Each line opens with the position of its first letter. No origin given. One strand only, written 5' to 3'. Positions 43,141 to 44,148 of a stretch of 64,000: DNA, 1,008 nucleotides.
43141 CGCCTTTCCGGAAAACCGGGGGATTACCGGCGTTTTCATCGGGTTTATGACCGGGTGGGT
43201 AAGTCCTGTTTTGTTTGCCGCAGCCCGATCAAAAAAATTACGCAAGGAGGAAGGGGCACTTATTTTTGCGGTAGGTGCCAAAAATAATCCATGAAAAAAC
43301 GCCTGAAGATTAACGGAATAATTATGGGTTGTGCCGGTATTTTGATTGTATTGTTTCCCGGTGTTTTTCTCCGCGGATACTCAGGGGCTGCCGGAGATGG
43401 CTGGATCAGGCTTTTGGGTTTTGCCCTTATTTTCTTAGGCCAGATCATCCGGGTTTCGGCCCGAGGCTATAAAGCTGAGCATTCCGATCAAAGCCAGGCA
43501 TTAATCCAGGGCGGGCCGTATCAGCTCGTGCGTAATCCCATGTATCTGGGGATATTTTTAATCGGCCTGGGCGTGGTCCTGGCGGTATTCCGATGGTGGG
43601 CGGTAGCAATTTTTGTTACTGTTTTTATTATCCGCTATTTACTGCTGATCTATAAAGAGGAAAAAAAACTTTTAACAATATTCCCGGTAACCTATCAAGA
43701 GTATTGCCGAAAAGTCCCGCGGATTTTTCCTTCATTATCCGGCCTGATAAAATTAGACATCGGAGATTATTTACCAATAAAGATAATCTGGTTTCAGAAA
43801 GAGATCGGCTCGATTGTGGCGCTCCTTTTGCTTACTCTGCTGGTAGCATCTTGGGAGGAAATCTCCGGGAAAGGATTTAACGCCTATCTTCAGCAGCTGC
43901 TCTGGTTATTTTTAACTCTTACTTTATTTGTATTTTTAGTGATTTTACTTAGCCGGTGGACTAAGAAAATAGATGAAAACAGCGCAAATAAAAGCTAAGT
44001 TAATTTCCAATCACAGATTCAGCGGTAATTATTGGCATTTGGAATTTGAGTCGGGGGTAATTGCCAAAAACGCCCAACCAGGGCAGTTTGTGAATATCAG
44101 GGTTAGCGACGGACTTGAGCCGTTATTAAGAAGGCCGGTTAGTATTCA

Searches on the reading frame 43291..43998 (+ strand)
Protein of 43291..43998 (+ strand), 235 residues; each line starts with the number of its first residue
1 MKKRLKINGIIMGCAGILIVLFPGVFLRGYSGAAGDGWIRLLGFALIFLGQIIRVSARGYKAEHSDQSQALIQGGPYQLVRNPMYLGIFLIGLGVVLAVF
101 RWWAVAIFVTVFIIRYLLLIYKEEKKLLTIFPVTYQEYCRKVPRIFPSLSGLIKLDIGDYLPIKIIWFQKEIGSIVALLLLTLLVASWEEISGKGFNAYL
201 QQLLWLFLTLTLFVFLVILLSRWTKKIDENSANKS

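Call 88: search_protein_families(library=pfam, proteins=[window:43291-43998:+], max_evalue=0.00001)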
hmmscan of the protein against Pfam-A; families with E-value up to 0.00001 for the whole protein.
window:43291-43998:+ (235 aa): 2 families
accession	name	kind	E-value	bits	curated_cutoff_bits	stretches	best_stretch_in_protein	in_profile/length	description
PF04191.18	PEMT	-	8e-11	42.8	25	1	40-131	3-102/105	Phospholipid methyltransferase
PF04140.19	ICMT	-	2.2e-06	28.4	24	1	67-127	31-93/95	Isoprenylcysteine carboxyl methyltransferase (ICMT) family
